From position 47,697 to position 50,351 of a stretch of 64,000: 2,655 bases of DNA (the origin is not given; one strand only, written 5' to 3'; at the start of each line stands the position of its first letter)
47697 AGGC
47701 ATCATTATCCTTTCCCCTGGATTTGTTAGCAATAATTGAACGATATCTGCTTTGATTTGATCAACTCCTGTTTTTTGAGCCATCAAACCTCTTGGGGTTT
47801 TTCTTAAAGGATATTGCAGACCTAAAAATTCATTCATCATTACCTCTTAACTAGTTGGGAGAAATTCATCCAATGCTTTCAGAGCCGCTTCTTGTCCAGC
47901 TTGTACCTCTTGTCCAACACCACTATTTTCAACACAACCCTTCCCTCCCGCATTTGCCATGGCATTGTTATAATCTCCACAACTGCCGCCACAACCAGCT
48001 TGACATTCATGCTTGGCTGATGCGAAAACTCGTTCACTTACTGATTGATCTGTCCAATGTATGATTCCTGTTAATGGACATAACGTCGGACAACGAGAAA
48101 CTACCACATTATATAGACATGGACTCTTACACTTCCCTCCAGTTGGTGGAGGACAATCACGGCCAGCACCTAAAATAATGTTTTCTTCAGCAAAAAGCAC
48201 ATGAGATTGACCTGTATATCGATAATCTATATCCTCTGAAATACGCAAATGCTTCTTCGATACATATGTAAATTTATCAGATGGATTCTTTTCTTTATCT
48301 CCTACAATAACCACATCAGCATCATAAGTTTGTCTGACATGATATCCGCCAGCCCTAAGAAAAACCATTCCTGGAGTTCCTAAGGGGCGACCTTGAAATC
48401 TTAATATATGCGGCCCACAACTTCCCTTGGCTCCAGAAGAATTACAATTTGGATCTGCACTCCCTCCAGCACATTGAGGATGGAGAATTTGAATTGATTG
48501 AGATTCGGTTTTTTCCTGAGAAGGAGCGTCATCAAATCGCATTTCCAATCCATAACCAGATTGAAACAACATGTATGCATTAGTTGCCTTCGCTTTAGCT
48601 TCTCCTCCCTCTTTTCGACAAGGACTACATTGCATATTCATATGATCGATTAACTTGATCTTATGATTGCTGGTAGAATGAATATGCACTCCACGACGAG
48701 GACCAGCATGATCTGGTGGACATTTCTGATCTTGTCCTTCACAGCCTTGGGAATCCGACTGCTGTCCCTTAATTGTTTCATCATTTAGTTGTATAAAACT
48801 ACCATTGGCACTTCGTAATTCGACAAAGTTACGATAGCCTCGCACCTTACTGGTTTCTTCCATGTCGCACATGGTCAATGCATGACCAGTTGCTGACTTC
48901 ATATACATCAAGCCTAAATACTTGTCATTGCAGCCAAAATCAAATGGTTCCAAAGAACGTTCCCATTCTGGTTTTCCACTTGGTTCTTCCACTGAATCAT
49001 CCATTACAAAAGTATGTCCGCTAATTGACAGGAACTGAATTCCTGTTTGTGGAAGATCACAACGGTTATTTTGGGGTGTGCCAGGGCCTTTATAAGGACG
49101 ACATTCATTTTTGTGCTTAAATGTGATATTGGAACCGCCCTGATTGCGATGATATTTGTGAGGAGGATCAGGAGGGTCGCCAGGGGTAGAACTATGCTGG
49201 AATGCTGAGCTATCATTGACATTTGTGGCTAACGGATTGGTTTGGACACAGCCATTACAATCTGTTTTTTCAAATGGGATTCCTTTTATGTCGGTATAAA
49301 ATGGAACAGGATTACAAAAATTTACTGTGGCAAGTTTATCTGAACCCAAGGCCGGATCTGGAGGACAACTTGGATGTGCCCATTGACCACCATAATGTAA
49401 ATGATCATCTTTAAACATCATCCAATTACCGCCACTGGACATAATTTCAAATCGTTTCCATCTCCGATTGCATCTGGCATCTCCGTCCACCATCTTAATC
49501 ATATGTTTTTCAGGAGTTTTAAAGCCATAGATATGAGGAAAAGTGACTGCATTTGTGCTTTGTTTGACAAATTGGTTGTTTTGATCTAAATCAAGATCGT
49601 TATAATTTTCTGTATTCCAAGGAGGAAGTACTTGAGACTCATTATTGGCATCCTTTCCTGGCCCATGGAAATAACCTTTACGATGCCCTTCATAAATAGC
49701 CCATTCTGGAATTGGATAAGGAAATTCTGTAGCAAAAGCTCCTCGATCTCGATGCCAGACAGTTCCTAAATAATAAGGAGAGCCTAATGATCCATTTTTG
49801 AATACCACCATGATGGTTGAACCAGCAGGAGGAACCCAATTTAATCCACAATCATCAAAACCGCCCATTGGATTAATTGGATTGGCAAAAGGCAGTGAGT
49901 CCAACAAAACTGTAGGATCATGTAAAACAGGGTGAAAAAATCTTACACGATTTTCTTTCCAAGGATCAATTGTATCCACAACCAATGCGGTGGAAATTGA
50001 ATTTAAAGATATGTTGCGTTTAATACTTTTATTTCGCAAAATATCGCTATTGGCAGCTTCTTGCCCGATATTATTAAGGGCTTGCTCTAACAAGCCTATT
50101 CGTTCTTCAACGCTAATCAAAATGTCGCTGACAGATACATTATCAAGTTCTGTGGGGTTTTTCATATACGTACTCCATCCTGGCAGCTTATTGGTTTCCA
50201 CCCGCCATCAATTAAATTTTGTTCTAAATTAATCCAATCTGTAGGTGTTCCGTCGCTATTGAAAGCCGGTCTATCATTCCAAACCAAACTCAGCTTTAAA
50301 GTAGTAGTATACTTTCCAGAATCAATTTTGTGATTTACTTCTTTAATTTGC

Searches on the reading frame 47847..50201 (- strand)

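Call 71: search_protein_families(library=pfam, proteins=[window:47847-50201:-], max_evalue=0.001)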
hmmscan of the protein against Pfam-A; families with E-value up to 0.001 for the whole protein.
window:47847-50201:- (784 aa): 1 family
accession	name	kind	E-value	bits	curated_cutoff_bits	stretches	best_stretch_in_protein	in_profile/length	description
PF04717.18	Phage_base_V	-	7.7e-08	33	23.8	1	71-149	2-75/75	Type VI secretion system/phage-baseplate injector OB domain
